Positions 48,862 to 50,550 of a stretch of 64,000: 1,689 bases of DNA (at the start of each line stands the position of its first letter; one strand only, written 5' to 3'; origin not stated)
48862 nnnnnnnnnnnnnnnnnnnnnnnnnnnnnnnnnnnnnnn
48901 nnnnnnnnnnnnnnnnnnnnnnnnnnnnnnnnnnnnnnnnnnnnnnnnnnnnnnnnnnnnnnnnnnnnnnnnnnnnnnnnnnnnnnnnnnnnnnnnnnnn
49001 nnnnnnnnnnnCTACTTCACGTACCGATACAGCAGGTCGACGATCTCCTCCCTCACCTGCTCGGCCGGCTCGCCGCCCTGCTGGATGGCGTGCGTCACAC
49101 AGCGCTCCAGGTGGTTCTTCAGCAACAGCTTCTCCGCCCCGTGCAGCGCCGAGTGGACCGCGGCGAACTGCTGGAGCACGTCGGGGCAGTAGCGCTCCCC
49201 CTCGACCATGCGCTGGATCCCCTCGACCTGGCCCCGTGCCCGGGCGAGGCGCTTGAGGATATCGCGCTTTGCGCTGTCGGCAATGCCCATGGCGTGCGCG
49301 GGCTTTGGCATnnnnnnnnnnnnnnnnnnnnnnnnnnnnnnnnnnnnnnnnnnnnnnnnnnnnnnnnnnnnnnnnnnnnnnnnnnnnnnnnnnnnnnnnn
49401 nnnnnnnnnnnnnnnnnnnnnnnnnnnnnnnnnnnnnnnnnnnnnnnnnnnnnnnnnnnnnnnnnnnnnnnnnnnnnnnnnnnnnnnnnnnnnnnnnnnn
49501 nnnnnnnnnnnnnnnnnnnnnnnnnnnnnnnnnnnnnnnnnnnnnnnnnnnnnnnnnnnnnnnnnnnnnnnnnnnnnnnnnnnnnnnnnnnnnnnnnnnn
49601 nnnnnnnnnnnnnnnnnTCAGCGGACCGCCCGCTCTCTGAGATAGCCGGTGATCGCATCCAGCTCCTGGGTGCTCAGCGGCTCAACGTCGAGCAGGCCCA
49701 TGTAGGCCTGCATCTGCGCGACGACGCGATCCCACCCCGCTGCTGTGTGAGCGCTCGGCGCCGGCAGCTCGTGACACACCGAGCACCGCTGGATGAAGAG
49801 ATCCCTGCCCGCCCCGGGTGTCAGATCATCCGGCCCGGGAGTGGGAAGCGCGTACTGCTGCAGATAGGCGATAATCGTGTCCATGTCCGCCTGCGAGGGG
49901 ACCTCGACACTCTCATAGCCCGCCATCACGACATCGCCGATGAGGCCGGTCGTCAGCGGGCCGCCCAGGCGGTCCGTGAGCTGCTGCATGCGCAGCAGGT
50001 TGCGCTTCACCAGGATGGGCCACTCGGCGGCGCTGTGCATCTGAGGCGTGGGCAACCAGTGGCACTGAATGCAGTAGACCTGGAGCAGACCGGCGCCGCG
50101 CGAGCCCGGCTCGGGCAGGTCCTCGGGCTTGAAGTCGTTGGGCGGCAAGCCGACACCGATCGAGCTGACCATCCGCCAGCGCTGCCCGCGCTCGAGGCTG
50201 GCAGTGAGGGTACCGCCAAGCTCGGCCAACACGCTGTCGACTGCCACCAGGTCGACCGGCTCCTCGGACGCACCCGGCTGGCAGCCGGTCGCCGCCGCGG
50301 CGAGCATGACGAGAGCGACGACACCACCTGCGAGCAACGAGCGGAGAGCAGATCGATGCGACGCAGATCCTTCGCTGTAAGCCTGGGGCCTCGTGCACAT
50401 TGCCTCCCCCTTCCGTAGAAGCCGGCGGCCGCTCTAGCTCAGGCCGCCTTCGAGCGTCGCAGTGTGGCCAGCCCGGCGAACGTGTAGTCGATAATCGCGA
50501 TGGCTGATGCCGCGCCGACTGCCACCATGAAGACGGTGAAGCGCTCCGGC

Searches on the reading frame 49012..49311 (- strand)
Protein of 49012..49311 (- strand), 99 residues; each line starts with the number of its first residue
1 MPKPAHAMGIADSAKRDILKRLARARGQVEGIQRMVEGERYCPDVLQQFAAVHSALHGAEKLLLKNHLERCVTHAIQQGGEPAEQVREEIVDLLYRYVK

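Call 6: search_protein_families(library=pfam, proteins=[window:49012-49311:-])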
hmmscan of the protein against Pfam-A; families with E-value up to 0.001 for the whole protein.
window:49012-49311:- (99 aa): 1 family
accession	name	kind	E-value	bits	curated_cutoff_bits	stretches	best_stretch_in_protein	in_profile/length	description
PF02583.22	Trns_repr_metal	-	1e-28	100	22.8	1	15-94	2-76/78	Metal-sensitive transcriptional repressor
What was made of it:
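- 49012..49311 (-): csoR, 99 aa. A Cu(I)-type CsoR/RcnR-family repressor. PF02583 at 1e-28 (call 6).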

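Call 11: find_homologous_proteins(query=window:49012-49311:-, max_evalue=1e-10)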
Query window:49012-49311:- (99 aa): 204 proteins with E <= 1e-10 among 206 candidates; the best 120 are listed.
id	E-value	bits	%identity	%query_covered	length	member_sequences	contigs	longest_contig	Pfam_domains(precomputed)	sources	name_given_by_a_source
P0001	3.2e-58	212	100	100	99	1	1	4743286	PF02583.23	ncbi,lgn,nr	ncbi:MAG: metal-sensitive transcriptional regulator [Gemmatimonadota bacterium]|nr:MAG: metal-sensit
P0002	5.0e-49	182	87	100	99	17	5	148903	PF02583.23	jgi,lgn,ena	-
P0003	6.6e-48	179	85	100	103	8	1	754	PF02583.23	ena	-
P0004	3.8e-47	176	82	99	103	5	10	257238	PF02583.23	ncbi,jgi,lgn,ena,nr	ncbi:MAG: hypothetical protein AMS25_07880 [Gemmatimonas sp. SM23_52]|nr:MAG: hypothetical protein A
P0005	1.6e-46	174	84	100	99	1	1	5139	PF02583.23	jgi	jgi:DNA-binding FrmR family transcriptional regulator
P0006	3.3e-46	173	83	100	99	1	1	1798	PF02583.23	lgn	-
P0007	1.1e-45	172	83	100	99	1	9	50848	PF02583.23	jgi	jgi:DNA-binding FrmR family transcriptional regulator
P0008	1.3e-45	171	81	100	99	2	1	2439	PF02583.23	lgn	-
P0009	2.0e-45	171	83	95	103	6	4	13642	PF02583.23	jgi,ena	jgi:DNA-binding FrmR family transcriptional regulator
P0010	8.0e-45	169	80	99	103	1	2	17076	PF02583.23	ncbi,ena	-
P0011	8.7e-45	169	80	98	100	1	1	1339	PF02583.23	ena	-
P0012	1.1e-44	168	82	99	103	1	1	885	PF02583.23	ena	-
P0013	1.1e-44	168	82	100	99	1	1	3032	PF02583.23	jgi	jgi:DNA-binding FrmR family transcriptional regulator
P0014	2.0e-44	168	82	96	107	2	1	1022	PF02583.23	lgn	-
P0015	2.4e-44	167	81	98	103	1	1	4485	PF02583.23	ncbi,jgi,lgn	-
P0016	2.9e-44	167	83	95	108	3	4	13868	PF02583.23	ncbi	-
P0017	2.6e-43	164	81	95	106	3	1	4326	PF02583.23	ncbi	-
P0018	3.0e-43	164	78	99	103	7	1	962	PF02583.23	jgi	-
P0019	4.6e-43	163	78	99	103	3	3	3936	PF02583.23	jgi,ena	-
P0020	4.9e-43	163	81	95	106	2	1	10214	PF02583.23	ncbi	-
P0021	1.3e-42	162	80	97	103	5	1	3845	PF02583.23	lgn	-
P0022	2.5e-42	161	80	95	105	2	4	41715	PF02583.23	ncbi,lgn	-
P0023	3.1e-42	161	78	95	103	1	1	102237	PF02583.23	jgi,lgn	-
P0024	3.5e-42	160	79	98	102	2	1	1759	PF02583.23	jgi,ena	-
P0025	4.5e-42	160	77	98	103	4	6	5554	PF02583.23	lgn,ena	-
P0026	7.4e-42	159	76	97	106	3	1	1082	PF02583.23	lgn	-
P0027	7.7e-42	159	77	97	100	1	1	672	PF02583.23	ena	-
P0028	7.9e-42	159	78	95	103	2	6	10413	PF02583.23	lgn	-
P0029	1.0e-41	159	74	99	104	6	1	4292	PF02583.23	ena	-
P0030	1.2e-41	159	77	96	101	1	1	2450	PF02583.23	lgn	-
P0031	1.3e-41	159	80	95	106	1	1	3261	PF02583.23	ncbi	-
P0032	1.5e-41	158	76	97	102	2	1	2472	PF02583.23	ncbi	-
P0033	1.8e-41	158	83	93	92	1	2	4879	PF02583.23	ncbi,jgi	jgi:DNA-binding FrmR family transcriptional regulator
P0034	2.3e-41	158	76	97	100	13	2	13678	PF02583.23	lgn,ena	-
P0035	3.3e-41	157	75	98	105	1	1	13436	PF02583.23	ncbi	-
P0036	3.6e-41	157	76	98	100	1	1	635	PF02583.23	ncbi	-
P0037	3.8e-41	157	76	96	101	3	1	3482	PF02583.23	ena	-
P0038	5.0e-41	157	72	98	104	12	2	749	PF02583.23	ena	-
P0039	6.5e-41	156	76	97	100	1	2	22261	PF02583.23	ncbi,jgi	jgi:DNA-binding FrmR family transcriptional regulator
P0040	7.2e-41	156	76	97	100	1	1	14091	PF02583.23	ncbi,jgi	jgi:DNA-binding FrmR family transcriptional regulator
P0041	8.7e-41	156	74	99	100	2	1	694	PF02583.23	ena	-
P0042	1.2e-40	156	74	98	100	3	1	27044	PF02583.23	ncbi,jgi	jgi:DNA-binding FrmR family transcriptional regulator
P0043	1.4e-40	155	75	98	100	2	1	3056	PF02583.23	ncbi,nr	ncbi:MAG TPA: metal-sensitive transcriptional regulator [Gemmatimonadota bacterium]|nr:metal-sensiti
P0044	1.5e-40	155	75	98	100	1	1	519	PF02583.23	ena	-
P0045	1.6e-40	155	77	97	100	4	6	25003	PF02583.23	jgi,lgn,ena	-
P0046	1.9e-40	155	75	98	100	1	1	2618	PF02583.23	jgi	jgi:DNA-binding FrmR family transcriptional regulator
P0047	2.5e-40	154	77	95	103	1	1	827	PF02583.23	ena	-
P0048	3.0e-40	154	73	97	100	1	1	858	PF02583.23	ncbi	-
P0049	3.1e-40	154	74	98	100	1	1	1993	PF02583.23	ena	-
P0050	5.5e-40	153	77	95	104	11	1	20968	PF02583.23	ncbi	ncbi:MAG: metal-sensitive transcriptional regulator [Gemmatimonadota bacterium]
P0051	9.1e-40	153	74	97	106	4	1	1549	PF02583.23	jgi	-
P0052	1.1e-39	152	75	100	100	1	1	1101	PF02583.23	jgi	jgi:DNA-binding FrmR family transcriptional regulator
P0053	1.1e-39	152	78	93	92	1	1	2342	PF02583.23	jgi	jgi:DNA-binding FrmR family transcriptional regulator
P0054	1.2e-39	152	72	97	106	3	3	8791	PF02583.23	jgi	jgi:DNA-binding FrmR family transcriptional regulator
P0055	1.8e-39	152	75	100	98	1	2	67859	PF02583.23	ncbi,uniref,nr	ncbi:MAG: metal-sensitive transcriptional regulator [Gemmatimonadetes bacterium]|uniref:Metal-sensit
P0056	1.8e-39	152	74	95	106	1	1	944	PF02583.23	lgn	-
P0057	2.9e-39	151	74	97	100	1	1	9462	PF02583.23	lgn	-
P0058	3.0e-39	151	74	98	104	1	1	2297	PF02583.23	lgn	-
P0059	5.3e-39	150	72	97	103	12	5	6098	PF02583.23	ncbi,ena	-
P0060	7.1e-39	150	74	96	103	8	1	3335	PF02583.23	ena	-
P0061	7.2e-39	150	76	93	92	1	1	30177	PF02583.23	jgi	jgi:DNA-binding FrmR family transcriptional regulator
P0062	1.1e-38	149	77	95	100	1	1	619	PF02583.23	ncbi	-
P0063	1.2e-38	149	72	98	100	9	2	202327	PF02583.23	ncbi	-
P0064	1.2e-38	149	71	97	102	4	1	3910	PF02583.23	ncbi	-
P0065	3.1e-38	148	71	95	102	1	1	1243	PF02583.23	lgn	-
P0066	3.2e-38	148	73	96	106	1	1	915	PF02583.23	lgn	-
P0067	4.8e-38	147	70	98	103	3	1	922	PF02583.23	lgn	-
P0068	5.2e-38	147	69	98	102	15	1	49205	PF02583.23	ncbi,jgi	jgi:DNA-binding FrmR family transcriptional regulator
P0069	5.8e-38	147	75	93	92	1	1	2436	PF02583.23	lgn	-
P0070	8.6e-38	146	72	97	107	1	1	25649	PF02583.23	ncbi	-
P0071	9.9e-38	146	70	98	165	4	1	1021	PF02583.23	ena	-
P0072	9.9e-38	146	69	98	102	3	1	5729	PF02583.23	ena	-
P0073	1.6e-37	146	75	93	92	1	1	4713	PF02583.23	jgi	jgi:DNA-binding FrmR family transcriptional regulator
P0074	1.8e-37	145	75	93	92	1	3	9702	PF02583.23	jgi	jgi:DNA-binding FrmR family transcriptional regulator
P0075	2.1e-37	145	70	100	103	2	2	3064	PF02583.23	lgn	-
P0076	4.6e-37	144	68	98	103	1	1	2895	PF02583.23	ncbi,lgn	-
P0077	4.8e-37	144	71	95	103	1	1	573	PF02583.23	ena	-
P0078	9.9e-37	143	71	95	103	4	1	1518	PF02583.23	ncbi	-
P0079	1.3e-36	143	72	93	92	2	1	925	PF02583.23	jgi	jgi:DNA-binding FrmR family transcriptional regulator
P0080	1.6e-36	142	71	98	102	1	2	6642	PF02583.23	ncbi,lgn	-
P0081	1.8e-36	142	69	96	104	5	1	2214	PF02583.23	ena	-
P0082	2.2e-36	142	69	95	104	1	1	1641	PF02583.23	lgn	-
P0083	4.1e-36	141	70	95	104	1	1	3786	PF02583.23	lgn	-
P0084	4.2e-36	141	66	100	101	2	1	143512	PF02583.23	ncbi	-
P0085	4.8e-36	141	67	100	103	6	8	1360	PF02583.23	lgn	-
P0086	5.8e-36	140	68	96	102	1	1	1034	PF02583.23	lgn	-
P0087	7.4e-36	140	66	98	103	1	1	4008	PF02583.23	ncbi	ncbi:MAG: metal-sensitive transcriptional regulator [Gemmatimonadota bacterium]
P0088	7.4e-36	140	69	98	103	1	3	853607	PF02583.23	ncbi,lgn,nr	ncbi:MAG: hypothetical protein KatS3mg081_2520 [Gemmatimonadales bacterium]|nr:Copper-sensing transc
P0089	7.8e-36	140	70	93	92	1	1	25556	PF02583.23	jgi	jgi:DNA-binding FrmR family transcriptional regulator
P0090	8.4e-36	140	72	93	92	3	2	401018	PF02583.23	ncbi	-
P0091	8.6e-36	140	71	93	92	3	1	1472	PF02583.23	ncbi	-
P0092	9.2e-36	140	67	96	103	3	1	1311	PF02583.23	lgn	-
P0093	1.0e-35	140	69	96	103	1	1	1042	PF02583.23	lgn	-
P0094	1.1e-35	140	73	96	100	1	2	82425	PF02583.23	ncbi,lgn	ncbi:MAG: metal-sensitive transcriptional regulator [Gemmatimonadota bacterium]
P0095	1.8e-35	139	68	96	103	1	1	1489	PF02583.23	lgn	-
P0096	2.0e-35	139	65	99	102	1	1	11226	PF02583.23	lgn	-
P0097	2.3e-35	139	65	96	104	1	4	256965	PF02583.23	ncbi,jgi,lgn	-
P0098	2.4e-35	139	71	95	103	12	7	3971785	PF02583.23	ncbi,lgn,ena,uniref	ncbi:metal-sensitive transcriptional regulator [Candidatus Palauibacter sp.]|uniref:metal-sensitive 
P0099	2.4e-35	139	69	95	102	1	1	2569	PF02583.23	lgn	-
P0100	3.0e-35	138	68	95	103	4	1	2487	PF02583.23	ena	-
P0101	3.0e-35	138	73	93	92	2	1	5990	PF02583.23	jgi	jgi:DNA-binding FrmR family transcriptional regulator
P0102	3.1e-35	138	67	90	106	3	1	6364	PF02583.23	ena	-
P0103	3.2e-35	138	66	99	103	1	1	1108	PF02583.23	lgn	-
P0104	3.6e-35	138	69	97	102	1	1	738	PF02583.23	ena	-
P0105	3.9e-35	138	69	97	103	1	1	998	PF02583.23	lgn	-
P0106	5.2e-35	137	68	93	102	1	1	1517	PF02583.23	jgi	-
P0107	5.4e-35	137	65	100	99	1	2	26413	PF02583.23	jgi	-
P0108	5.8e-35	137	67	95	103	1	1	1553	PF02583.23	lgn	-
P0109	6.8e-35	137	68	95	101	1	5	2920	PF02583.23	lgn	-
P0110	7.2e-35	137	68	95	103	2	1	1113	PF02583.23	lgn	-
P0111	7.4e-35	137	65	96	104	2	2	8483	PF02583.23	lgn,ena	-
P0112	7.6e-35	137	71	97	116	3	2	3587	PF02583.23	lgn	-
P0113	7.8e-35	137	68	96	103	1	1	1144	PF02583.23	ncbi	-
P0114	8.2e-35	137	65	98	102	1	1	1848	PF02583.23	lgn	-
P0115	8.9e-35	137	68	96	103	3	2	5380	PF02583.23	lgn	-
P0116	1.0e-34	136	68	95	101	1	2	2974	PF02583.23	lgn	-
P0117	1.1e-34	136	69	95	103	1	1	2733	PF02583.23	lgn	-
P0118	1.2e-34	136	66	99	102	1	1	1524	PF02583.23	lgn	-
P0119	1.2e-34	136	64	100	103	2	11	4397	PF02583.23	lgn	-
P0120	1.5e-34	136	66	95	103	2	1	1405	PF02583.23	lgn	-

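Call 13: find_related_loci(query=A1, collection=genome_contigs, flank=5000)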
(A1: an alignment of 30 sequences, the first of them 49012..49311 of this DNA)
Query A1 (99 aa) in genome_contigs; peptide patterns used: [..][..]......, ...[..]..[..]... (x = any residue, [..] = any of these).
425 stretches matched a pattern; 402 encode a relative of the query (tblastn E <= 1e-3); the best 80 are kept; 80 distinct loci.
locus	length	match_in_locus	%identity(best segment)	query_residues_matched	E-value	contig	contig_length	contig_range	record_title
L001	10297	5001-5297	90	1-99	1e-56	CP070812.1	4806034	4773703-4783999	MAG: Gemmatimonadota bacterium isolate bin1194 chromosome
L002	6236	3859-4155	89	1-99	1e-56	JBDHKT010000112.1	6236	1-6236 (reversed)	MAG: Gemmatimonadota bacterium isolate BHB10-38_Bin_32 BHB10-38_Bin_32_scaffold_75775, whole genome shotgun sequence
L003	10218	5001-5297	88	1-99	8e-55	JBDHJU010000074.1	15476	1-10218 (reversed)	MAG: Gemmatimonadota bacterium isolate BHB10-26_Bin_323 BHB10-26_Bin_323_scaffold_15214, whole genome shotgun sequence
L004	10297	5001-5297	88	1-99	1e-54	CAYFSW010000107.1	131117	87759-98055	MAG TPA_asm: uncultured Gemmatimonadota bacterium isolate ERP108616_co1_161 genome assembly, contig: k119_1166729, whole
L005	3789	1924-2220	87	1-99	1e-53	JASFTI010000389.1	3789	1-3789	MAG: Gemmatimonadales bacterium isolate D1103U20metaG_Bin_262 D1103U20metaG_FD_scaffold_11101_c1, whole genome shotgun s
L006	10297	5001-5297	85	1-99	4e-53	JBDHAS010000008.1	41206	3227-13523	MAG: Gemmatimonadota bacterium isolate M3-44_Bin_339 M3-44_Bin_339_scaffold_2362, whole genome shotgun sequence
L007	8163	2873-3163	86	3-99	5e-52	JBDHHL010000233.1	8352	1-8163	MAG: Gemmatimonadota bacterium isolate M8-62_Bin_193 M8-62_Bin_193_scaffold_57595, whole genome shotgun sequence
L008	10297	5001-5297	85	1-99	5e-52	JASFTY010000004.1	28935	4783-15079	MAG: Gemmatimonadales bacterium isolate D1103U20metaG_sub_Bin_457 D1103U20metaG_FD_scaffold_263_c1, whole genome shotgun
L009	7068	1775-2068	82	1-98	1e-51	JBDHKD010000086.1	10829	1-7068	MAG: Gemmatimonadota bacterium isolate BHB10-38_Bin_112 BHB10-38_Bin_112_scaffold_30774, whole genome shotgun sequence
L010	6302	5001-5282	83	6-99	2e-50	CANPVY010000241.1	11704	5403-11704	MAG: uncultured bacterium isolate 3300027893_57 genome assembly, contig: 3300027893.a:Ga0209636_10006775, whole genome s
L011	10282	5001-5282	81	6-99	1e-49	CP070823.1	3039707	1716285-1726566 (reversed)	MAG: Gemmatimonadota bacterium isolate bin113 chromosome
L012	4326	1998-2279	81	6-99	1e-48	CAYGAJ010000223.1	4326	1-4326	MAG TPA_asm: uncultured Gemmatimonadota bacterium isolate ERP108616_co2_293 genome assembly, contig: NODE_46144_length_4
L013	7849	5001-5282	80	6-99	3e-47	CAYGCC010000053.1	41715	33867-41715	MAG TPA_asm: uncultured Gemmatimonadota bacterium isolate ERP108616_co1_93 genome assembly, contig: k119_1726124, whole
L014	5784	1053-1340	76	4-99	1e-46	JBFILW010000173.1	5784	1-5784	MAG: Gemmatimonadota bacterium isolate Mix_sand12.2021.10.D.86 k141_2625995_length_5784_cov_8.0000, whole genome shotgun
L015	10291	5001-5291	71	3-99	1e-46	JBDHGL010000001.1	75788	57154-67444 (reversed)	MAG: Gemmatimonadota bacterium isolate M8-58_Bin_433 M8-58_Bin_433_scaffold_626, whole genome shotgun sequence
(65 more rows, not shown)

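Call 44: search_solved_structures(query=window:49012-49311:-, max_evalue=0.001, show_alignments=4)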
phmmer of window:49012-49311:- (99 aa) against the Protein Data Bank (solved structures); distinct sequences matched with E-value up to 0.001: 10.
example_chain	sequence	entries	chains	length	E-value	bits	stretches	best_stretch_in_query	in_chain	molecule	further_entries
4m1p_A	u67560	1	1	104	4.4e-16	62.4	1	16-99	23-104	Copper-sensitive operon repressor (CsoR)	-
2hh7_A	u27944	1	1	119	3.9e-15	59.4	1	14-93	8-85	Hypothetical protein CsoR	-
6ahx_A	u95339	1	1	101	5.4e-13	52.5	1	13-87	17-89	Putative cytosolic protein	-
5fmn_A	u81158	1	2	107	8.4e-13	51.9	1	12-94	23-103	INRS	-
4adz_A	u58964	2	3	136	1.2e-12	51.4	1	14-92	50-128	CSOR | COPPER SENSITIVE OPERON REPRESSOR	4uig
3aai_A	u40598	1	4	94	1.7e-10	44.5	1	13-94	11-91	Copper homeostasis operon regulatory protein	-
7mq1_A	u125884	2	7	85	5e-10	43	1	19-90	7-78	Copper-sensing transcriptional repressor csoR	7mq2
7mq3_A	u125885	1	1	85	1.4e-09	41.6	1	19-90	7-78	Copper-sensing transcriptional repressor csoR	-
5lbm_A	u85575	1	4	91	2.6e-09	40.7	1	13-97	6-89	Transcriptional repressor FrmR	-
5lcy_A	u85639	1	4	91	1.2e-07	35.4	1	14-74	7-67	Frmr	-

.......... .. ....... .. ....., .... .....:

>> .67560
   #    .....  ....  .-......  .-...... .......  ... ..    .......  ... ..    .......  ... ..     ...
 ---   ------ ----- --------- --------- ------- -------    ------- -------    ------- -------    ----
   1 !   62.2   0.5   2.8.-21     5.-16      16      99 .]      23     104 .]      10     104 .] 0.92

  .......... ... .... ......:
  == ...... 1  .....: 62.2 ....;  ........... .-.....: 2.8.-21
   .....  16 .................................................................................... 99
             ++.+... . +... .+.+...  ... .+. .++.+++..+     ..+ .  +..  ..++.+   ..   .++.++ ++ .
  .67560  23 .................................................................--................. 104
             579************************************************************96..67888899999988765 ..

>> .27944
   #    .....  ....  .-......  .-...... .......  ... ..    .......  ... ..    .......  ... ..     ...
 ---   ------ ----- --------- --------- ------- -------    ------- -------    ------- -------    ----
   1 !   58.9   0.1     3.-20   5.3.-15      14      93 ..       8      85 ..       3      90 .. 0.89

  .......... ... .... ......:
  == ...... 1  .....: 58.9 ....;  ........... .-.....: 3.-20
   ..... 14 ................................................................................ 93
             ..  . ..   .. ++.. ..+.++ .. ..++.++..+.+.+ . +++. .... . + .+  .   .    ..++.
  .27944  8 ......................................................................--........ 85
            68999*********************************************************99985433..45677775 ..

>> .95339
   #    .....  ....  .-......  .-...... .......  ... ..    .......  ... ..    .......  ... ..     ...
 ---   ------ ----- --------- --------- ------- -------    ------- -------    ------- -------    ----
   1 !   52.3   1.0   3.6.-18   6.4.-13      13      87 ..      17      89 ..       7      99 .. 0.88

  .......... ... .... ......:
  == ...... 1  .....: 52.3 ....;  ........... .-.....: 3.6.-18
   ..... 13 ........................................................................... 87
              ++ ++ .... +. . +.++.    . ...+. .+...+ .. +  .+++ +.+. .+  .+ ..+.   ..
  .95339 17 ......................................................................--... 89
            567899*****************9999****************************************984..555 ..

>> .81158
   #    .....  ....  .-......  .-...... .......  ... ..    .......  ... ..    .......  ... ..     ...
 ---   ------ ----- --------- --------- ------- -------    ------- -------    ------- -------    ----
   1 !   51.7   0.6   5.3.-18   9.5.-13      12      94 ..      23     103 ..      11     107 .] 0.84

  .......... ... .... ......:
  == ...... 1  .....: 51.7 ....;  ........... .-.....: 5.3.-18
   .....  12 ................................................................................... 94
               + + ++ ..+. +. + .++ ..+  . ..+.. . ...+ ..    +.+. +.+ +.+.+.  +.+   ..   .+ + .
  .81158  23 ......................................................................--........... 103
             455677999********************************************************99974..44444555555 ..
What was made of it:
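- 49012..49311 (-): The best solved relatives are 4m1p and 2hh7, both CsoR (call 44).
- On CsoR/RcnR (PF02583, DUF156) repressors, Cu(I)-sensing CsoR subgroup: The best PDB relatives are 4m1p and 2hh7, both CsoR (call 44).
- InrS is among the solved relatives (5fmn, 8e-13; call 44).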

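Call 45: search_protein_families(library=ncbifam, proteins=[window:49012-49311:-])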
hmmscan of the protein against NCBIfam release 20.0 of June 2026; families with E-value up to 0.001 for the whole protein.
window:49012-49311:- (99 aa): 3 families
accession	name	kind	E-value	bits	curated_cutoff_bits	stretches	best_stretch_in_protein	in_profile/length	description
NF052430.1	repress_RicR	exception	2e-20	73.2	175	1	14-91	7-84/93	copper-sensing transcriptional repressor RicR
NF008464.0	PRK11352.1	equivalog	3.1e-11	43.5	133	1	12-99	5-91/91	formaldehyde-responsive transcriptional repressor FrmR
NF011613.0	PRK15039.1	equivalog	6.6e-10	39.6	138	1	15-94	8-85/90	Ni(II)/Co(II)-binding transcriptional repressor RcnR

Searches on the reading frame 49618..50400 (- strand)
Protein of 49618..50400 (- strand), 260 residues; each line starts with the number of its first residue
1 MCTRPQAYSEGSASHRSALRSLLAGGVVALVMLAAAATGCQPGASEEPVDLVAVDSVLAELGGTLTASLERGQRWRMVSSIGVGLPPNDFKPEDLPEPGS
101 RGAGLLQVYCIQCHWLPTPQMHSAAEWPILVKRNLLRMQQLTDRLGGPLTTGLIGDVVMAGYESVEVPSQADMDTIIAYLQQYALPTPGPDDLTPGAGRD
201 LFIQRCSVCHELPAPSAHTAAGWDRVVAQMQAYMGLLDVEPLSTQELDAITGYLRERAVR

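Call 6: search_protein_families(library=pfam, proteins=[window:49618-50400:-])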
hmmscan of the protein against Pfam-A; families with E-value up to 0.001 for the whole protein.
window:49618-50400:- (260 aa): 2 families
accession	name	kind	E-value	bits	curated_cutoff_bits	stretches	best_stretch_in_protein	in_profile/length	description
PF13442.11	Cytochrome_CBB3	-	9e-06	26.4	27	0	100-180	4-68/68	Cytochrome C oxidase, cbb3-type, subunit III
PF09626.15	DHC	-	0.00019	22.9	22.2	0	203-258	2-55/116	Dihaem cytochrome c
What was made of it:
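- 49618..50400 (-): Upstream dihaem cytochrome c gene, on the same strand. Weak Pfam hits to Cytochrome_CBB3 and DHC (call 6).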

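Call 45: search_protein_families(library=ncbifam, proteins=[window:49618-50400:-])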
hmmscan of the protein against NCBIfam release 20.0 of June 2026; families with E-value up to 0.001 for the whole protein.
window:49618-50400:- (260 aa): 1 family
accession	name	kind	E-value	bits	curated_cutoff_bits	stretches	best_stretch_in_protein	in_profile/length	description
NF052246.1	SorB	equivalog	1.2e-05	25.3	93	0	181-256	4-78/80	SorB family sulfite dehydrogenase c-type cytochrome subunit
